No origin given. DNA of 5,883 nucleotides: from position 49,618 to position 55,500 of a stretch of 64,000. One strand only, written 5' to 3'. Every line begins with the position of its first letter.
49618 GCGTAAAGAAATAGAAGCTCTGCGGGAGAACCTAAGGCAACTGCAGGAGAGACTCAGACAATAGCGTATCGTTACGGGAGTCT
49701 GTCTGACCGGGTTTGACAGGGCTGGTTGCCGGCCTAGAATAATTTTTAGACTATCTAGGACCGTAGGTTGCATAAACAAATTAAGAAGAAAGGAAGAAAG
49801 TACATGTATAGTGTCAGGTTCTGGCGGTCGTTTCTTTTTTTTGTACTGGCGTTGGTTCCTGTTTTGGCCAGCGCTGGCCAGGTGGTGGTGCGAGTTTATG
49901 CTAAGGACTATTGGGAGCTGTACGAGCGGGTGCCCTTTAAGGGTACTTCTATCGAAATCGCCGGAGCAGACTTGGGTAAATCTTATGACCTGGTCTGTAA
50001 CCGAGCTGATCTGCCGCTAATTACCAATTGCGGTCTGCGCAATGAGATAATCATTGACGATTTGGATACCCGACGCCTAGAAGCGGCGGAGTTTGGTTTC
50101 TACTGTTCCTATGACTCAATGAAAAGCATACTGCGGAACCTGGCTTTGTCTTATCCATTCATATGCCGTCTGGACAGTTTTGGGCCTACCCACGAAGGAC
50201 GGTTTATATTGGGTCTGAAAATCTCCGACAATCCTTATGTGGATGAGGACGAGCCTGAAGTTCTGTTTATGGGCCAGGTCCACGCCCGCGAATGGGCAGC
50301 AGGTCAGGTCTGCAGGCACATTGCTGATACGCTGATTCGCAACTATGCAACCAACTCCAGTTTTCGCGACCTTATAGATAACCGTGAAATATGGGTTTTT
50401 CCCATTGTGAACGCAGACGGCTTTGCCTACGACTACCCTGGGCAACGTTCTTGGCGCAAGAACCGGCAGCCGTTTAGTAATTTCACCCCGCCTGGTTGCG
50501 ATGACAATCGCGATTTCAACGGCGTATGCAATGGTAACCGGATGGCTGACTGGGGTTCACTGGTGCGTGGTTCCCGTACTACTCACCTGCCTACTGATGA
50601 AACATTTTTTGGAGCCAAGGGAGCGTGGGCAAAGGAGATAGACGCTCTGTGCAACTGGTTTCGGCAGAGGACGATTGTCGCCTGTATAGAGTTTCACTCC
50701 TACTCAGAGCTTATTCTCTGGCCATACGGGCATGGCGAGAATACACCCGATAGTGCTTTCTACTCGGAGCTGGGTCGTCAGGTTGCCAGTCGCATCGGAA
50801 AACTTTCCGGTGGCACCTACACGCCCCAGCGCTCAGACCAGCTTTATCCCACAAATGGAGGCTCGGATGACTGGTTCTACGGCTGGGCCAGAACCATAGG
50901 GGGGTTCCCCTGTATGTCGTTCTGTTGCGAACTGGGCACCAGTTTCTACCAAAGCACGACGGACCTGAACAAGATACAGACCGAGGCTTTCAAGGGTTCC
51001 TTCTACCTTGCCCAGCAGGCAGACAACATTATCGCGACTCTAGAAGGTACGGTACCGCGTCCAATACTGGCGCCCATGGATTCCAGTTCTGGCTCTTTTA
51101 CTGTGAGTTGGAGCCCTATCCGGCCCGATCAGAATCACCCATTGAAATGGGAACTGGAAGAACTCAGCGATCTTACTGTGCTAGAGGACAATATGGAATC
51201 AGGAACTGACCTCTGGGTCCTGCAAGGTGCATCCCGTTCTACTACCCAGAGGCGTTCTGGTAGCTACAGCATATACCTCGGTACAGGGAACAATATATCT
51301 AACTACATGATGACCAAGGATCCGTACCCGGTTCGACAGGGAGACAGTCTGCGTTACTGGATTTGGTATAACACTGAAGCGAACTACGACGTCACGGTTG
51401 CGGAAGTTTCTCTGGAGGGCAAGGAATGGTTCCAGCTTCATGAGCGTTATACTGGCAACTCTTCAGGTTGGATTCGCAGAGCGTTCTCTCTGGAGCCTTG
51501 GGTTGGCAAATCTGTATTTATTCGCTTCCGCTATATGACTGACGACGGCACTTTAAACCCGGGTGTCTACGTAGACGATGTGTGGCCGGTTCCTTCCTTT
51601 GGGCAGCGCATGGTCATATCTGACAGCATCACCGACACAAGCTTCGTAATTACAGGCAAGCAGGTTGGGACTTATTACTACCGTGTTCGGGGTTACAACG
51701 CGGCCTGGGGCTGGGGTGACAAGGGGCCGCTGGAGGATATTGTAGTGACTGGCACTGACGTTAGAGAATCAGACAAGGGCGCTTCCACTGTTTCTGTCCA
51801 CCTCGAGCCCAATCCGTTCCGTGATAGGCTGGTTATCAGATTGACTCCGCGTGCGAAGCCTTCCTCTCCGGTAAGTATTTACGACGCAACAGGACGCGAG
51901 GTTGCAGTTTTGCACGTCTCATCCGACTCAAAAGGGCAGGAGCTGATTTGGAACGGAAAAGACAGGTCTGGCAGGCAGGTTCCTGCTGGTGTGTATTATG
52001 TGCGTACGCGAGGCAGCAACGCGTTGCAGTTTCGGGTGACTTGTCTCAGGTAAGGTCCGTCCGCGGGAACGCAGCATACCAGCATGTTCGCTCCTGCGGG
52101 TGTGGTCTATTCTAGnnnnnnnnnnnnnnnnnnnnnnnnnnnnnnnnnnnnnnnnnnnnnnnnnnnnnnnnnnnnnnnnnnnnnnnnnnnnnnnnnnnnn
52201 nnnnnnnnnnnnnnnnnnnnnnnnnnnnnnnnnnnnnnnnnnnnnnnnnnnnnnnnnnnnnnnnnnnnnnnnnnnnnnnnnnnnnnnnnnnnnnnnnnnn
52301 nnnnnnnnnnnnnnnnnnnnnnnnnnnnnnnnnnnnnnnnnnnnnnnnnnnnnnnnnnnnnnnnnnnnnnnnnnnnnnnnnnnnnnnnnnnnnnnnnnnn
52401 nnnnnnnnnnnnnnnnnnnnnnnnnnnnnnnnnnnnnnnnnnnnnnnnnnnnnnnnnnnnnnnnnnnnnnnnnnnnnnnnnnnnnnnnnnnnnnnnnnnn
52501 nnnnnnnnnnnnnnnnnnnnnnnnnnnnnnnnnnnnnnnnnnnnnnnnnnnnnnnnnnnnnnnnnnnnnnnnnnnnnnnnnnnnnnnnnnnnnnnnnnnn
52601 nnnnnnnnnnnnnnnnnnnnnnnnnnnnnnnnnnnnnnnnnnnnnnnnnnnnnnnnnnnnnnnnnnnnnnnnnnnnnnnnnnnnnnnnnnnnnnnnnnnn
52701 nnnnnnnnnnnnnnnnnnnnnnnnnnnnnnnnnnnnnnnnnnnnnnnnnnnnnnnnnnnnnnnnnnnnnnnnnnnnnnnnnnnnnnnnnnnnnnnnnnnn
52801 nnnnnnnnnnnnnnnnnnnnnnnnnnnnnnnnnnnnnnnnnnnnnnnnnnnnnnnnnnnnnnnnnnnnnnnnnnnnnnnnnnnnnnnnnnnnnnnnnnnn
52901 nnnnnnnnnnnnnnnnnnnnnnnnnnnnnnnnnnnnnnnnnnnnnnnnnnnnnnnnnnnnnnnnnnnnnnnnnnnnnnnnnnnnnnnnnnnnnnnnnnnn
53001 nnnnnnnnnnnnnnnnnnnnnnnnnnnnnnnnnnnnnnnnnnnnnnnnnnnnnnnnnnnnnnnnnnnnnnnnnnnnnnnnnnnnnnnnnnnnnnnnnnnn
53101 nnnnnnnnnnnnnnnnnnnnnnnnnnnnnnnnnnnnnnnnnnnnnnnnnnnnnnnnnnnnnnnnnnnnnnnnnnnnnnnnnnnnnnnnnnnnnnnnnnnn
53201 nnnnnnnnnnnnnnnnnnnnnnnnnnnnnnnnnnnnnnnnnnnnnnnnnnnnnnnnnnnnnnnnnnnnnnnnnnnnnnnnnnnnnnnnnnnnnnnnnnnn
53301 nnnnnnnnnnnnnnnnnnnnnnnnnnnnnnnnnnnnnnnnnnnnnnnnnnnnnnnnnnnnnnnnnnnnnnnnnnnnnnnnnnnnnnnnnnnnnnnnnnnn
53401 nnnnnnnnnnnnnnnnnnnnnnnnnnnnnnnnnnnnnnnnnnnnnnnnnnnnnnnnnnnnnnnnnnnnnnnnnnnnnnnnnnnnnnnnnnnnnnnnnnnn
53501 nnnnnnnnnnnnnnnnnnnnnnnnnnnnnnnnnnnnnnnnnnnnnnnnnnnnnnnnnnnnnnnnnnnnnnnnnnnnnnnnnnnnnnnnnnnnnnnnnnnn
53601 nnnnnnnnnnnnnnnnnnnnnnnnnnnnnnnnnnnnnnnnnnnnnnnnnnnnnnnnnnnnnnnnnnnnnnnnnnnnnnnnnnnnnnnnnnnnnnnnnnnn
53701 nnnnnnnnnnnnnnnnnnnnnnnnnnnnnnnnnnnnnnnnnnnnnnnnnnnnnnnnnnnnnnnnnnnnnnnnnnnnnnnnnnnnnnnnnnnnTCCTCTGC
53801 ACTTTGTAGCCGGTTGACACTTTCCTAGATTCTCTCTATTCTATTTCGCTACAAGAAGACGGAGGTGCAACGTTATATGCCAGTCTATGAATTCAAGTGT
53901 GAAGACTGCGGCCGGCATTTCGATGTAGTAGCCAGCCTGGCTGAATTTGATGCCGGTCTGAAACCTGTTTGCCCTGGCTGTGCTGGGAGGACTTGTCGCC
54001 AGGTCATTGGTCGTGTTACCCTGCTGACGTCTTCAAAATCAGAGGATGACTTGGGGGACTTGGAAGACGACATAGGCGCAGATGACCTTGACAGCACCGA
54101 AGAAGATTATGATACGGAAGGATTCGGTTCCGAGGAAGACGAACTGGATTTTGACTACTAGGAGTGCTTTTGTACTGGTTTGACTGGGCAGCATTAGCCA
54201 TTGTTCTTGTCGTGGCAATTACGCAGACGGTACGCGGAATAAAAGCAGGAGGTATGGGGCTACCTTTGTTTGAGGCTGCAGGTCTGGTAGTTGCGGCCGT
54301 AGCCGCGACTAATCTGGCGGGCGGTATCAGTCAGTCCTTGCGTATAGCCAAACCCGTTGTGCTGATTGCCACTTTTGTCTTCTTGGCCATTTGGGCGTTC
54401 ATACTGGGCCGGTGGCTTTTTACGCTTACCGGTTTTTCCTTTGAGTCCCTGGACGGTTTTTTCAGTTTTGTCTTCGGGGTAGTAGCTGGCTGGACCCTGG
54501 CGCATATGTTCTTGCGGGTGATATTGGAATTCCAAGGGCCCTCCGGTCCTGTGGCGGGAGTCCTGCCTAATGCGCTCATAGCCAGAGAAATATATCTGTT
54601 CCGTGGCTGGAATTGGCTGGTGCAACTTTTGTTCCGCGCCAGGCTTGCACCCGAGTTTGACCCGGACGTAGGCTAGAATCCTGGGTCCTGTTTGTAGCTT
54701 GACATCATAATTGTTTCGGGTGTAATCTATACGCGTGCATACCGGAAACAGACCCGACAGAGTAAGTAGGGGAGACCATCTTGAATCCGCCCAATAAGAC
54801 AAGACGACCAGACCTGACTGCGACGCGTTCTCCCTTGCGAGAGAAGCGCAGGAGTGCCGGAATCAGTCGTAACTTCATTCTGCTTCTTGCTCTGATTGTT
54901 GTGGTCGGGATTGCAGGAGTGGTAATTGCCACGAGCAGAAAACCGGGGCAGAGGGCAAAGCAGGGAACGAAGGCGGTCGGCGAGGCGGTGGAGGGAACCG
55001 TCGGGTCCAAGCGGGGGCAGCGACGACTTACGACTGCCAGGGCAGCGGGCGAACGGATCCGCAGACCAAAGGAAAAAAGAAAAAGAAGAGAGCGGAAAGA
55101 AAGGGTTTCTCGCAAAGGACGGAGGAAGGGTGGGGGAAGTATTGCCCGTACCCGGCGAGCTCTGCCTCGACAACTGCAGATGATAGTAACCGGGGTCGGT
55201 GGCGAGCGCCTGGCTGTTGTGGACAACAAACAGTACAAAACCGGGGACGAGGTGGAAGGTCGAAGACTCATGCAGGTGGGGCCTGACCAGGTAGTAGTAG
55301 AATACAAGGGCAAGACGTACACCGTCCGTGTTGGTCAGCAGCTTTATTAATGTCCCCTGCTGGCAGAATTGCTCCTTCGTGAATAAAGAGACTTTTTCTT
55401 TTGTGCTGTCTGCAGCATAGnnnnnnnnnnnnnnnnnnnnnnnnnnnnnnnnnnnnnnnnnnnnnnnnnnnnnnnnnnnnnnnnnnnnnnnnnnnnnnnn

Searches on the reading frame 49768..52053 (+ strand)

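Call 23: search_protein_families(library=pfam, proteins=[window:49768-52053:+], max_evalue=0.0001)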
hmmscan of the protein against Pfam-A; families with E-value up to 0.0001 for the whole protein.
window:49768-52053:+ (761 aa): 3 families
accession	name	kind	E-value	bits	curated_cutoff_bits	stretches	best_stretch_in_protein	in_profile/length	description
PF00246.29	Peptidase_M14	-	5.7e-57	193.9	21.6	1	119-408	2-284/286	Zinc carboxypeptidase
PF20773.4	InhA-like_MAM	-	2.6e-15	56.9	26.9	1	488-629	27-184/191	Immune inhibitor A-like, MAM domain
PF13860.13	FlgD_ig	-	1.4e-07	31.8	27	1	700-748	25-74/79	FlgD Ig-like domain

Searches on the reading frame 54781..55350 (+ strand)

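Call 15: search_protein_families(library=pfam, proteins=[window:54781-55350:+], max_evalue=0.001)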
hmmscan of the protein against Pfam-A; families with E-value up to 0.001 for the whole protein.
window:54781-55350:+ (189 aa): 1 family
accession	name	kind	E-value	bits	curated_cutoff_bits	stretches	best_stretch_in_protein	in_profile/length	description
PF16537.11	T2SSB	-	1.2e-06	28.5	28.4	1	142-182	17-58/60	Type II secretion system protein B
